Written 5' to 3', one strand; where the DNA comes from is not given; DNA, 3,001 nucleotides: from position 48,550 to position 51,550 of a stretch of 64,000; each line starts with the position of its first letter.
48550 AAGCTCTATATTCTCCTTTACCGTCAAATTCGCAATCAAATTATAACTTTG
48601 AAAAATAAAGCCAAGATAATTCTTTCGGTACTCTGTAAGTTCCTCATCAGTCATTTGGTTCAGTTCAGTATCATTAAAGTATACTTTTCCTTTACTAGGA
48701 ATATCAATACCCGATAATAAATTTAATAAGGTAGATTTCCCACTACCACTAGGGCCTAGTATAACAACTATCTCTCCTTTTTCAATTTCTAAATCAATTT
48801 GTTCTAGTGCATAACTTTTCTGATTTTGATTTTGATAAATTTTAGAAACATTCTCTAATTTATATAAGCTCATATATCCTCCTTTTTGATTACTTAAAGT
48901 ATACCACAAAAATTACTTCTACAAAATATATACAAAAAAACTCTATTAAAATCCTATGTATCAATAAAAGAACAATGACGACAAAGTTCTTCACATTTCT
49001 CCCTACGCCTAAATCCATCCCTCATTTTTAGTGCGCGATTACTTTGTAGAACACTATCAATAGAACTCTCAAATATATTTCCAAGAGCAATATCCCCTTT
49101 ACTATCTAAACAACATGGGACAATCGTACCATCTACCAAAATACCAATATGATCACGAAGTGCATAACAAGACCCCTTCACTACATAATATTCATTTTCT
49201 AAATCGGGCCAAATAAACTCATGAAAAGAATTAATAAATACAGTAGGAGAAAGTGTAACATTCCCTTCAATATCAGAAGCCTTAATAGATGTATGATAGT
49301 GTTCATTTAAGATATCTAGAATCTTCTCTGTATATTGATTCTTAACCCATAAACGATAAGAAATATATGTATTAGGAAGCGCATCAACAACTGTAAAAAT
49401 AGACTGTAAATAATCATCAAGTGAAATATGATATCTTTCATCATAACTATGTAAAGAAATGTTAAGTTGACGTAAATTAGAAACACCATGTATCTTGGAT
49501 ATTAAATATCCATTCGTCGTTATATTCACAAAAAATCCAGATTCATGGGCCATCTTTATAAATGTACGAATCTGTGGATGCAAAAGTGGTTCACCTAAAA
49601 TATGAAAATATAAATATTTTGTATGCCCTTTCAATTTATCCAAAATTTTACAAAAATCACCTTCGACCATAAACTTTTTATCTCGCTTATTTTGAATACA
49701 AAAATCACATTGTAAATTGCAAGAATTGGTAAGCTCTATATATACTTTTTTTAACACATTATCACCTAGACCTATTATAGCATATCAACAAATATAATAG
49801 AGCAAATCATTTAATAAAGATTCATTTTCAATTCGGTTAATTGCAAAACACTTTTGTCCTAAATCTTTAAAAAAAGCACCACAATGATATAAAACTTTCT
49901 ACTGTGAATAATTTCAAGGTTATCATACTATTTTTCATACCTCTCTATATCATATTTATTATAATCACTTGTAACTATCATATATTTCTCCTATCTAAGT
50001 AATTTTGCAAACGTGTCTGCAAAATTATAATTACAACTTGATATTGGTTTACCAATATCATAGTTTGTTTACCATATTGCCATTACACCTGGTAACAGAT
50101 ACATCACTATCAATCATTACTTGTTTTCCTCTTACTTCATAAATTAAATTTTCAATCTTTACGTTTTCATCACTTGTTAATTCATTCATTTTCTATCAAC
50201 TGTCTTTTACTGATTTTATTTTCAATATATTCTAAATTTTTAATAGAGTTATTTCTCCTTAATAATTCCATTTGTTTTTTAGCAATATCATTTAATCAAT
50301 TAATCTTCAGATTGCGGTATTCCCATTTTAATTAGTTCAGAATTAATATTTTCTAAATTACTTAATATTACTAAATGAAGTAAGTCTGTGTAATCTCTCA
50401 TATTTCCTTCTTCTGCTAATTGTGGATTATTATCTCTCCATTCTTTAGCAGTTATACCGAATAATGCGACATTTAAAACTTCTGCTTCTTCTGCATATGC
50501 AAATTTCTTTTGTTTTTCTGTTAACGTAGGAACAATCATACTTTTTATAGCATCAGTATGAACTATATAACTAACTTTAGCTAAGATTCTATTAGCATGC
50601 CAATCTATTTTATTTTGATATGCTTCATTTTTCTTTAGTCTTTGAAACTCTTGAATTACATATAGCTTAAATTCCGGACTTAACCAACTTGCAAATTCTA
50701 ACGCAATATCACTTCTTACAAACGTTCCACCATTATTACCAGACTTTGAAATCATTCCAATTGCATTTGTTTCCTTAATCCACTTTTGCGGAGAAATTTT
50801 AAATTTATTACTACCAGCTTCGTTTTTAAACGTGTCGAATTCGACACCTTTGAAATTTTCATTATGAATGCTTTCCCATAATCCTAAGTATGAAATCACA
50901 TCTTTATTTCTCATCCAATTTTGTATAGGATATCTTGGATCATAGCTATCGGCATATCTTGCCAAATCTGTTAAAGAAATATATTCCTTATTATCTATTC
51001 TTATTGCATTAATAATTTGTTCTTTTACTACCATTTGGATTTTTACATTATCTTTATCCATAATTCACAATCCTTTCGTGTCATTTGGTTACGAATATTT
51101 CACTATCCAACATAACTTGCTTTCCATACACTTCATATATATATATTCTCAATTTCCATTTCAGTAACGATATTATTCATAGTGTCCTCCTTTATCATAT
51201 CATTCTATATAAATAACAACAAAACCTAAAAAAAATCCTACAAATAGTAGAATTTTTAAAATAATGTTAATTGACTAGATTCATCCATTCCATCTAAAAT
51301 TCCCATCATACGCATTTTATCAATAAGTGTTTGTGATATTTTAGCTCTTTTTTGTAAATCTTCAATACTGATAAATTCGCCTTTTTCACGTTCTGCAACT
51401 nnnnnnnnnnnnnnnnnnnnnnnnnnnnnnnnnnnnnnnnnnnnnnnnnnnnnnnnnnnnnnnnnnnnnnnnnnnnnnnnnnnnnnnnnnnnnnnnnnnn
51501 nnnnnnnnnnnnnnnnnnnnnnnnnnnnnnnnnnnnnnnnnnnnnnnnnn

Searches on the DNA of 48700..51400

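Call 15: search_rna_families(source=window, start=48700, end=51400, threshold=evalue, max_evalue=5)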
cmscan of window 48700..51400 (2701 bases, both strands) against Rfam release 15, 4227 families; matches with E-value up to 5: 1.
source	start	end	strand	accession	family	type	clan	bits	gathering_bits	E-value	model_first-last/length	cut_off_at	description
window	50833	50885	-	RF02699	Avashort_thermometer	Cis-reg; thermoregulator;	-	19.3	88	1.7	1-59/59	no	Avashort 5' UTR thermometer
